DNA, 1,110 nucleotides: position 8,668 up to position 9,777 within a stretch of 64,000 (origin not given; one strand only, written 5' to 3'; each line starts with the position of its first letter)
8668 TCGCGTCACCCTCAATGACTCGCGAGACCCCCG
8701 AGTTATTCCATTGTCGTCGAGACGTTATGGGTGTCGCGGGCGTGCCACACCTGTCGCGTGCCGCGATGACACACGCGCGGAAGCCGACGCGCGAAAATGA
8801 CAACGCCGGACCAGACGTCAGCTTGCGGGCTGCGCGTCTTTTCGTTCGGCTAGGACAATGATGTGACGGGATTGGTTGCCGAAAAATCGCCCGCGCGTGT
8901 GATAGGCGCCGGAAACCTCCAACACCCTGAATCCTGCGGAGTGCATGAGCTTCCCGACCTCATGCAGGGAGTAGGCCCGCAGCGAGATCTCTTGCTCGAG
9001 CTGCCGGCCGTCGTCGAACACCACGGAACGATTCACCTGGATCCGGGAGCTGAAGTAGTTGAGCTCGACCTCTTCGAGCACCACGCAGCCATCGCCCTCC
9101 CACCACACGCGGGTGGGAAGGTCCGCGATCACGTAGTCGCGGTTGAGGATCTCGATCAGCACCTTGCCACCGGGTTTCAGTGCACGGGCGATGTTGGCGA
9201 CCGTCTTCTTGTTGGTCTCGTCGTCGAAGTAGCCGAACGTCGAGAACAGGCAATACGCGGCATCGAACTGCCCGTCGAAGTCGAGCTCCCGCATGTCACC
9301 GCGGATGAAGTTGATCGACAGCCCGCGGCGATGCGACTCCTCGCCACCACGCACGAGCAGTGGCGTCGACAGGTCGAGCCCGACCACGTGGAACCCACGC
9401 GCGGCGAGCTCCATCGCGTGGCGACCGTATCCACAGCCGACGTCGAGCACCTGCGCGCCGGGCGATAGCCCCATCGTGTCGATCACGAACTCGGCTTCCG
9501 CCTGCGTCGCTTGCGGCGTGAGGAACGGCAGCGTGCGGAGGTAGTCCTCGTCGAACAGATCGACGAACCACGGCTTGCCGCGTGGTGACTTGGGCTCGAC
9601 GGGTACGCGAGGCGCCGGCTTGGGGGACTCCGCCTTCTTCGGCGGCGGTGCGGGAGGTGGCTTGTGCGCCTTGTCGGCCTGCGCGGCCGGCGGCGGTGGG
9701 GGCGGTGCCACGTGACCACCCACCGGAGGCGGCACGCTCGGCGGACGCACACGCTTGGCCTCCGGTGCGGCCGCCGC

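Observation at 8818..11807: psd translationally coupled to a SAM methyltransferase bearing a about 450-aa acidic disordered N-terminus: a possible PE N-methylation (PC) branch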

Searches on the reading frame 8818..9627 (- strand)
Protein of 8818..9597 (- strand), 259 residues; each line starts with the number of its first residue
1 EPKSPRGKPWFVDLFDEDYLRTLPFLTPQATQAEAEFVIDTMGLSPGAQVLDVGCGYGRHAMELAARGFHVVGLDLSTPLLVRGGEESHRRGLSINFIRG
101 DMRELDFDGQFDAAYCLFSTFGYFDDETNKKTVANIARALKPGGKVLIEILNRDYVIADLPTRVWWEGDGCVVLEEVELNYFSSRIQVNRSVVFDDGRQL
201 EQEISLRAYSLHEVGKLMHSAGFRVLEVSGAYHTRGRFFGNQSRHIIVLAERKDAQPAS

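Call 6: find_homologous_proteins(query=window:8818-9597:-, max_evalue=0.00001)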
Query window:8818-9597:- (259 aa): 1639 proteins with E <= 0.00001 among 3796 candidates; the best 120 are listed.
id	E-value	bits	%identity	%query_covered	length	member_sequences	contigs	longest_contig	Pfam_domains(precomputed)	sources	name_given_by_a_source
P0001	1.8e-163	560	94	100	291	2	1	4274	PF13847.13,PF13489.13,PF03848.21,PF02353.27,PF13649.13,PF00891.25,PF01209.25,PF08241.19,PF08242.19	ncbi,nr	ncbi:MAG: methyltransferase domain-containing protein, partial [Deltaproteobacteria bacterium]|nr:me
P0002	1.2e-160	551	93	99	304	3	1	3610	PF13847.13,PF13489.13,PF03848.21,PF02353.27,PF13649.13,PF00891.25,PF01209.25,PF08241.19,PF08242.19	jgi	jgi:SAM-dependent methyltransferase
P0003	5.7e-160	548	94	97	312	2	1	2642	PF13847.13,PF13489.13,PF03848.21,PF02353.27,PF13649.13,PF01209.25,PF08241.19,PF08242.19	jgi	jgi:SAM-dependent methyltransferase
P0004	1.8e-159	547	92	98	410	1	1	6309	PF13847.13,PF13489.13,PF03848.21,PF02353.27,PF13649.13,PF01209.25,PF08241.19,PF08242.19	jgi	jgi:SAM-dependent methyltransferase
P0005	4.2e-159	546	93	97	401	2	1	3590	PF13847.13,PF13489.13,PF03848.21,PF02353.27,PF13649.13,PF00891.25,PF01209.25,PF08241.19,PF08242.19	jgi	jgi:SAM-dependent methyltransferase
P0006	4.5e-159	545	93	97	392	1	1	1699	PF13847.13,PF13489.13,PF03848.21,PF02353.27,PF13649.13,PF01209.25,PF08241.19,PF08242.19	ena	-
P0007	4.7e-159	545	92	97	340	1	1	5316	PF13847.13,PF13489.13,PF03848.21,PF02353.27,PF13649.13,PF01209.25,PF08241.19,PF08242.19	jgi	jgi:SAM-dependent methyltransferase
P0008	8.2e-158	541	92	98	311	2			PF13847.13,PF13489.13,PF03848.21,PF02353.27,PF13649.13,PF01209.25,PF08241.19,PF08242.19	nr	nr:class I SAM-dependent methyltransferase [Deltaproteobacteria bacterium]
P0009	1.0e-157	541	91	98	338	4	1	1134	PF13847.13,PF13489.13,PF03848.21,PF02353.27,PF13649.13,PF01209.25,PF08241.19,PF08242.19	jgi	jgi:SAM-dependent methyltransferase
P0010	1.3e-157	541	92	97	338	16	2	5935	PF13847.13,PF13489.13,PF03848.21,PF02353.27,PF13649.13,PF01209.25,PF08241.19,PF08242.19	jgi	jgi:SAM-dependent methyltransferase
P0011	1.6e-157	540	92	100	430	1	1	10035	PF13847.13,PF13489.13,PF03848.21,PF02353.27,PF13649.13,PF01209.25,PF08241.19,PF08242.19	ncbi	-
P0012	1.7e-157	540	92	98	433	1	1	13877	PF13847.13,PF13489.13,PF03848.21,PF02353.27,PF13649.13,PF01209.25,PF08241.19,PF08242.19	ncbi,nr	ncbi:MAG TPA: methyltransferase domain-containing protein, partial [Kofleriaceae bacterium]|nr:methy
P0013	2.7e-157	540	92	98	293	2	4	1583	PF13847.13,PF13489.13,PF03848.21,PF02353.27,PF13649.13,PF01209.25,PF08241.19,PF08242.19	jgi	jgi:SAM-dependent methyltransferase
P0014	7.4e-157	538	91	98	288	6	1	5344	PF13847.13,PF13489.13,PF03848.21,PF02353.27,PF13649.13,PF01209.25,PF08241.19,PF08242.19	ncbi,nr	ncbi:MAG: methyltransferase domain-containing protein, partial [Myxococcota bacterium]|nr:methyltran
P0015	1.1e-156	538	90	98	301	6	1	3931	PF13847.13,PF13489.13,PF03848.21,PF02353.27,PF13649.13,PF01209.25,PF08241.19,PF08242.19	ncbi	-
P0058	2.0e-129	448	74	99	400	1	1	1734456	PF13847.13,PF13489.13,PF03848.21,PF02353.27,PF13649.13,PF01209.25,PF08241.19,PF08242.19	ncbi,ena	-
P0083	7.5e-117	407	68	97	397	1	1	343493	PF13847.13,PF13489.13,PF03848.21,PF05175.21,PF13649.13,PF01209.25,PF08241.19,PF08242.19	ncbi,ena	-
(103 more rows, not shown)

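Call 7: search_solved_structures(query=window:8818-9597:-, max_evalue=0.001, show_alignments=2)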
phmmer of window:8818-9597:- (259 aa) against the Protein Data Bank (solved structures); distinct sequences matched with E-value up to 0.001: 97 (the best 60 are shown).
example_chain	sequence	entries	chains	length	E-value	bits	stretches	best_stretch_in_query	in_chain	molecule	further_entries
9ri2_A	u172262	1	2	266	1.8e-29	105.9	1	6-234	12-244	Methyltransferase, putative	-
1wzn_A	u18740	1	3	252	1.6e-22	83.1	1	32-168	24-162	SAM-dependent methyltransferase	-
5wp5_A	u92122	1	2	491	2.1e-14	56.5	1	33-149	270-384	Phosphomethylethanolamine N-methyltransferase 2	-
5wp4_A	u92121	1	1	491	4.4e-14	55.5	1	31-149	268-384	Phosphoethanolamine N-methyltransferase 1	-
7wzg_A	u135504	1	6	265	1.7e-12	50.3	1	46-149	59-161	Cypemycin N-terminal methyltransferase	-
3d2l_A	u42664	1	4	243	2.3e-12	49.8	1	44-155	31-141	SAM-dependent methyltransferase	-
5jdy_A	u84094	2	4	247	1.3e-11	47.4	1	34-158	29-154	Methyl transferase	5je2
5jdz_A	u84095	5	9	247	1.3e-11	47.4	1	34-158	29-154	Methyl transferase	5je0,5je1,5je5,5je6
5je3_A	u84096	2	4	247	1.3e-11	47.4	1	34-158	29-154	Methyl transferase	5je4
6uk5_A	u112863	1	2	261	2.8e-11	46.3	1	46-149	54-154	CalS10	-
1ve3_A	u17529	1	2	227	3.4e-11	46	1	46-149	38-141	hypothetical protein PH0226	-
5gwx_A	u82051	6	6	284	3.9e-11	45.8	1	31-159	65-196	Glycine sarcosine N-methyltransferase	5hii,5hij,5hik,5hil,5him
5h02_A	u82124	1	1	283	4e-11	45.8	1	31-159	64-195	Glycine sarcosine N-methyltransferase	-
8zc8_A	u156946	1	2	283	6e-11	45.2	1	29-148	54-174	MitM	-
21zq_A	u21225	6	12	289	6.3e-11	45.1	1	29-148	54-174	MitM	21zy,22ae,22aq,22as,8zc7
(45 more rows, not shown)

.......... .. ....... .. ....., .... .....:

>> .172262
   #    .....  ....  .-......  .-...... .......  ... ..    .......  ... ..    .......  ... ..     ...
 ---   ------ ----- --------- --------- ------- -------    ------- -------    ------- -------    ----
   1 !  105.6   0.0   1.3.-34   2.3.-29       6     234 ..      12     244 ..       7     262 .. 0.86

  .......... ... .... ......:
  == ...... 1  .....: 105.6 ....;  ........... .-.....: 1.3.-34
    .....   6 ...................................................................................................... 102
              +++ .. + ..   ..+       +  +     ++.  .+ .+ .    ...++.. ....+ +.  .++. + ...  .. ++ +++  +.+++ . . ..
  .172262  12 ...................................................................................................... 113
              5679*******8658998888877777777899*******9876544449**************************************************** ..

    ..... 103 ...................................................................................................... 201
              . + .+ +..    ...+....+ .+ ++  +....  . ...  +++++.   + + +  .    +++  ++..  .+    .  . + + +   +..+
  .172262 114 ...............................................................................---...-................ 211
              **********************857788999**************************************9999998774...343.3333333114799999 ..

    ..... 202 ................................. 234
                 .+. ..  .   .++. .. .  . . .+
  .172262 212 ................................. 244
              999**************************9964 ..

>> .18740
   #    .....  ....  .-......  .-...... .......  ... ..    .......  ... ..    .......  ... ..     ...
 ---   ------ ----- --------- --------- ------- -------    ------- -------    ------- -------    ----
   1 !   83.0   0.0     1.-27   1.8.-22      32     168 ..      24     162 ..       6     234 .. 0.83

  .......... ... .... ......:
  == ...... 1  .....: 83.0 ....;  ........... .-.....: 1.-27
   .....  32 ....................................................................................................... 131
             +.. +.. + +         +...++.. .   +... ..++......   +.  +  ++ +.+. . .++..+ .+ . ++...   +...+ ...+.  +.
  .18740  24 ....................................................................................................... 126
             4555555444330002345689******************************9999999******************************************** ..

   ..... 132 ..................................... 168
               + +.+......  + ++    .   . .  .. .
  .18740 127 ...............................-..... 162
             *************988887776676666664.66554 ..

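Call 9: find_encoding_contigs(protein=P0058, flank=6000, max_places=2)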
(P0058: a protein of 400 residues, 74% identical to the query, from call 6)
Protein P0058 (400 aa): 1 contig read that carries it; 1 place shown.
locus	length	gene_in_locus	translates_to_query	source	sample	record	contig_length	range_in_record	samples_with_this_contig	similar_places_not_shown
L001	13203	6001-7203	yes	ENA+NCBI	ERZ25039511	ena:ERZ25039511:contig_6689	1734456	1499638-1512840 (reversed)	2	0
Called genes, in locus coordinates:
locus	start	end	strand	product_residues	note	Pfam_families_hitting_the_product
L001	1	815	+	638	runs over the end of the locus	PF00069:Pkinase, PF07714:PK_Tyr_Ser-Thr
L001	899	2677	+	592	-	PF00175:NAD_binding_1, PF01180:DHO_dh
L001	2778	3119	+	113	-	PF00543:P-II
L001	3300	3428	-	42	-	-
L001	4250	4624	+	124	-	PF00120:Gln-synt_C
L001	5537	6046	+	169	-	-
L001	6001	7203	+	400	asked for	PF01209:Ubie_methyltran (weak), PF03848:TehB (weak), PF02353:CMAS (faint), PF13489:Methyltransf_23, PF13847:Methyltransf_31, PF08241:Methyltransf_11, PF08242:Methyltransf_12, PF13649:Methyltransf_25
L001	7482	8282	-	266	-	-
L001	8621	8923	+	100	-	PF04545:Sigma70_r4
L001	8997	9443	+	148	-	PF01833:TIG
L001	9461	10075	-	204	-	PF16697:Yop-YscD_cpl (weak), PF00498:FHA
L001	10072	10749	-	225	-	PF13240:Zn_Ribbon_1 (weak), PF17032:Zn_ribbon_15 (faint), PF24460:DUF7575 (faint), PF12773:DZR (weak), PF13240:Zn_Ribbon_1 (weak), PF24463:DUF7577 (weak)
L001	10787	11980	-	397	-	PF12773:DZR (faint), PF13240:Zn_Ribbon_1 (faint), PF00498:FHA (weak), PF16697:Yop-YscD_cpl (weak), PF00498:FHA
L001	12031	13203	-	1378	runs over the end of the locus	PF13429:TPR_15, PF13424:TPR_12 (weak), PF14559:TPR_19 (weak), PF13432:TPR_16 (weak), PF14559:TPR_19 (weak), PF13429:TPR_15 (weak), PF13414:TPR_11, PF13646:HEAT_2, +26 more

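Call 10: find_encoding_contigs(protein=P0083, flank=6000, max_places=2)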
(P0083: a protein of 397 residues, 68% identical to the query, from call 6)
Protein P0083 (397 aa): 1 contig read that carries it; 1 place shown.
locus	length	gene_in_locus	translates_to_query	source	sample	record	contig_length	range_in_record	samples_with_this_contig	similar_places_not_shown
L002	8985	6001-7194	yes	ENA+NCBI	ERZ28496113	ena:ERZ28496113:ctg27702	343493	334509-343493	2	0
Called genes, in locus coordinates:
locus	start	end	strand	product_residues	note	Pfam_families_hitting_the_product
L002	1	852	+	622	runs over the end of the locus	-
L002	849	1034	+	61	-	-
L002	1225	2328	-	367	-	PF07993:NAD_binding_4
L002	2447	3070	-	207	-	PF01121:CoaE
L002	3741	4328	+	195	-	PF03193:RsgA_GTPase (faint), PF01926:MMR_HSR1, PF02421:FeoB_N, PF04548:AIG1 (weak), PF00350:Dynamin_N (faint)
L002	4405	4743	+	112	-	PF00543:P-II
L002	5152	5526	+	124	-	PF02666:PS_Dcarbxylase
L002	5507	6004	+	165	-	PF02666:PS_Dcarbxylase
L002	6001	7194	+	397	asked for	PF03848:TehB (weak), PF01209:Ubie_methyltran, PF05175:MTS (weak), PF13489:Methyltransf_23, PF08241:Methyltransf_11, PF08242:Methyltransf_12, PF13649:Methyltransf_25, PF13847:Methyltransf_31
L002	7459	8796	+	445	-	PF04542:Sigma70_r2, PF04539:Sigma70_r3, PF04545:Sigma70_r4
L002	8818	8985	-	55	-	?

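Call 19: search_protein_representatives(protein=window:8818-9597:-)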
Query: 259 residues. Proteins with E-value up to 0.001 (for the whole library): 48967; up to 1e-10: 7723; up to 1e-30: 1106. The best 150 are listed.
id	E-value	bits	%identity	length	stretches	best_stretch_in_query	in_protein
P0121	4.9e-159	543.7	92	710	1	3-255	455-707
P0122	8.6e-158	539.6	92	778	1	3-255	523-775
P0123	1.7e-151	519.0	88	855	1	5-255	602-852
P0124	1.5e-148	509.3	87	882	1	5-255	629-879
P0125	1.7e-144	496.0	85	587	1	2-254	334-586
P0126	2.5e-144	495.5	85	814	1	3-252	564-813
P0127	2.3e-140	482.5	78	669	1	3-253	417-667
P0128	9.2e-140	480.5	81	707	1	3-255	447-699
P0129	3.7e-137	472.0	78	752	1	3-255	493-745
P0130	5.5e-137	471.4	78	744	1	4-253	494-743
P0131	8.2e-137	470.9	78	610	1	4-257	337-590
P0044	1.9e-133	459.8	78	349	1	3-256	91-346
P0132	4.3e-133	458.7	79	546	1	4-255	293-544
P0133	7.2e-133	457.9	78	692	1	3-255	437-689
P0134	6.9e-132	454.7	75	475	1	3-254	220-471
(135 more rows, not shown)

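Call 25: find_related_loci(query=A1, collection=genome_contigs, flank=6000)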
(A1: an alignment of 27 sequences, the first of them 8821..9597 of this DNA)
Query A1 (259 aa) in genome_contigs; peptide patterns used: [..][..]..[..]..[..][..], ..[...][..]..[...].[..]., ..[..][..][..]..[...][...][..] (x = any residue, [..] = any of these).
600 stretches matched a pattern (row limit reached: there are more); 534 encode a relative of the query (tblastn E <= 1e-3); the best 80 are kept; 80 distinct loci.
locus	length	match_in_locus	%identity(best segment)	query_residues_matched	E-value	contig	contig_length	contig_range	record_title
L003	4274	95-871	94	1-259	1e-172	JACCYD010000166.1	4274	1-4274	MAG: Deltaproteobacteria bacterium isolate MGR_bin195 SD2897-2912_k127_3290725, whole genome shotgun sequence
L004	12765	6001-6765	92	4-258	6e-165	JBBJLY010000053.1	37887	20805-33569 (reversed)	MAG: Kofleriaceae bacterium isolate RUP_SRG_46 NODE_943_length_37887_cov_6.612788, whole genome shotgun sequence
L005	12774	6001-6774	92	1-258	2e-164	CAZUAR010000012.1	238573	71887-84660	MAG TPA_asm: uncultured Kofleriaceae bacterium isolate binchicken_co242_106 genome assembly, contig: NODE_157_length_238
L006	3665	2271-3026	92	3-254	3e-171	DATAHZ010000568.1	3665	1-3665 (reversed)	MAG TPA_asm: Kofleriaceae bacterium isolate SMAG_U6870 k141_332767, whole genome shotgun sequence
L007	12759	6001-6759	92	3-255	4e-164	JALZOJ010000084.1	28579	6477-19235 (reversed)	MAG: Myxococcota bacterium isolate MSU bin108 SD1459_NODE_198_length_28579_cov_14.995501, whole genome shotgun sequence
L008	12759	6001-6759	93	6-259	3e-164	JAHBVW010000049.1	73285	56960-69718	MAG: Deltaproteobacteria bacterium isolate ACE_MYX2 MYX2_49, whole genome shotgun sequence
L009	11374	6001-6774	90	1-258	9e-164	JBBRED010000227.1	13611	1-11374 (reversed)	MAG: Haliangiales bacterium isolate Co_metawrap_2487 Cmw_2487_k141_24998494_length_13611_cov_4.9988, whole genome shotgu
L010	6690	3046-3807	91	1-254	1e-164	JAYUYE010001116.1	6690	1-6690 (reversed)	MAG: Myxococcales bacterium isolate GL137_UP_concoct_56 GL137_UP_concoct_56_1115, whole genome shotgun sequence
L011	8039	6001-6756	92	3-254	1e-163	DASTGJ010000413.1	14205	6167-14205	MAG TPA_asm: Kofleriaceae bacterium isolate SMAG_U27 k141_805560, whole genome shotgun sequence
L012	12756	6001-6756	91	3-254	8e-161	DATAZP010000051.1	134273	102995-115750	MAG TPA_asm: Kofleriaceae bacterium isolate SMAG_U5708 k141_2972598, whole genome shotgun sequence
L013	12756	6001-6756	89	3-254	2e-158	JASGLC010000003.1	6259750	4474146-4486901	MAG: Kofleriaceae bacterium isolate 5N094 JMF-2111-06-0005.ont.bin.94_2, whole genome shotgun sequence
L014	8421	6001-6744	89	7-254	3e-155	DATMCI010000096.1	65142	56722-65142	MAG TPA_asm: Kofleriaceae bacterium isolate SMAG_U13378 k141_764327, whole genome shotgun sequence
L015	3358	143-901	79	1-253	4e-146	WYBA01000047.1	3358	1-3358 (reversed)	MAG: Myxococcales bacterium isolate PRO3 k127_53212, whole genome shotgun sequence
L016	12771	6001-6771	77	3-259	9e-140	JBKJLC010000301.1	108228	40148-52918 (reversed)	MAG: Kofleriaceae bacterium isolate ant_bin.269 k117_4373141, whole genome shotgun sequence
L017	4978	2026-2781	80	3-254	5e-139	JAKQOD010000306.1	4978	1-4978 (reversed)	MAG: Deltaproteobacteria bacterium isolate USDV_metabat.77_sub k141_405871, whole genome shotgun sequence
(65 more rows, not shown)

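Call 42: predict_structure(alignment_id=A2)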
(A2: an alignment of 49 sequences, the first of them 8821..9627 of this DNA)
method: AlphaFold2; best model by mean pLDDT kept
length: 269 residues; sequences in the alignment: 49
mean_pLDDT: 90.3   pTM: 0.85
mean pLDDT of the five models: 90.3, 90.2, 90.2, 88.3, 86.6
residues with pLDDT >= 90: 210; 70-90: 35; 50-70: 16; < 50: 8
segments of 3 or more residues with pLDDT < 50: 9-15
pLDDT, mean of each block of 10 residues (from residue 1): 53 54 74 85 97 98 95 98 94 96 97 95 93 92 97 98 91 90 94 93 94 93 97 98 96 96 81
secondary structure, 60 per line:
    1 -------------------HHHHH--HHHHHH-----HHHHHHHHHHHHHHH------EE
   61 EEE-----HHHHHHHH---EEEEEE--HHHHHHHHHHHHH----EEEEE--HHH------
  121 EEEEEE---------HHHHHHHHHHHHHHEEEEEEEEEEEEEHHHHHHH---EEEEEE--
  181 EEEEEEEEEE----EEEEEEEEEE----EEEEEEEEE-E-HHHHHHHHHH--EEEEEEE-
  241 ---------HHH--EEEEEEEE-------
elements in order: H20-24 H27-32 H38-52 E59-63 H69-76 E80-85 H88-100 E105-109 E121-126 H136-149 E150-162 H163-169 E173-178 E181-190 E195-204 E209-217 H221-230 E233-239 E255-262

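Call 44: fold_search(model_id=the predicted structure, library=pdb)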
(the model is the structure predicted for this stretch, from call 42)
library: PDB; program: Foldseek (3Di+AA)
matches with E <= 10: 1979; with E <= 0.001: 1376
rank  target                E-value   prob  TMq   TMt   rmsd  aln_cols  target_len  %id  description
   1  3d2l_A                4.4e-22  1.00  0.72  0.81   2.9       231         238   23  Crystal structure of SAM-dependent methyltransferase (ZP_00538691.1) from EXIGUOBACTERIUM SP. 255-15 at 1.90 A resolut (released 2008-05-20)
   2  1wzn_A                7.7e-22  1.00  0.70  0.77   2.9       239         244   26  Crystal Structure of the SAM-dependent methyltransferase from Pyrococcus horikoshii OT3 (released 2006-03-14)
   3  3d2l_C                3.1e-21  1.00  0.74  0.81   3.4       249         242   22  Crystal structure of SAM-dependent methyltransferase (ZP_00538691.1) from EXIGUOBACTERIUM SP. 255-15 at 1.90 A resolut (released 2008-05-20)
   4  9ri2_A                4.7e-21  1.00  0.64  0.74   6.9       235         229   29  Crystal structure of bacillithiol methyltransferase NmbA from Chlorobaculum tepidum (released 2025-12-10)
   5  4hh4_B                6.0e-21  1.00  0.73  0.78   3.7       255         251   21  Structure of the CcbJ Methyltransferase from Streptomyces caelestis (released 2013-10-30)
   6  4hh4_C                8.7e-21  1.00  0.74  0.77   3.6       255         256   21  Structure of the CcbJ Methyltransferase from Streptomyces caelestis (released 2013-10-30)
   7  1y8c                  1.4e-20  1.00  0.72  0.78   2.8       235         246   20  Crystal structure of a S-adenosylmethionine-dependent methyltransferase from Clostridium acetobutylicum ATCC 824 (released 2004-12-28)
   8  4hh4_A                2.0e-20  1.00  0.73  0.77   3.7       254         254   21  Structure of the CcbJ Methyltransferase from Streptomyces caelestis (released 2013-10-30)
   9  9ri2_B                2.2e-20  1.00  0.64  0.76   6.8       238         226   28  Crystal structure of bacillithiol methyltransferase NmbA from Chlorobaculum tepidum (released 2025-12-10)
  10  4hgy_A                6.0e-20  1.00  0.72  0.81   3.3       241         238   21  Structure of the CcbJ Methyltransferase from Streptomyces caelestis (released 2013-10-30)
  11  7wzg_C                6.4e-20  1.00  0.68  0.76   3.0       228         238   26  Cypemycin N-terminal methyltransferase CypM (released 2023-02-22)
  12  4hgz_B                6.8e-20  1.00  0.71  0.82   3.2       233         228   21  Structure of the CcbJ Methyltransferase from Streptomyces caelestis (released 2013-10-30)
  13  4hgz_C                7.2e-20  1.00  0.73  0.82   3.1       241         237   21  Structure of the CcbJ Methyltransferase from Streptomyces caelestis (released 2013-10-30)
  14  7wzg_A                7.2e-20  1.00  0.68  0.77   3.1       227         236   26  Cypemycin N-terminal methyltransferase CypM (released 2023-02-22)
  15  4hgy_B                1.1e-19  1.00  0.71  0.82   3.4       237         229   22  Structure of the CcbJ Methyltransferase from Streptomyces caelestis (released 2013-10-30)
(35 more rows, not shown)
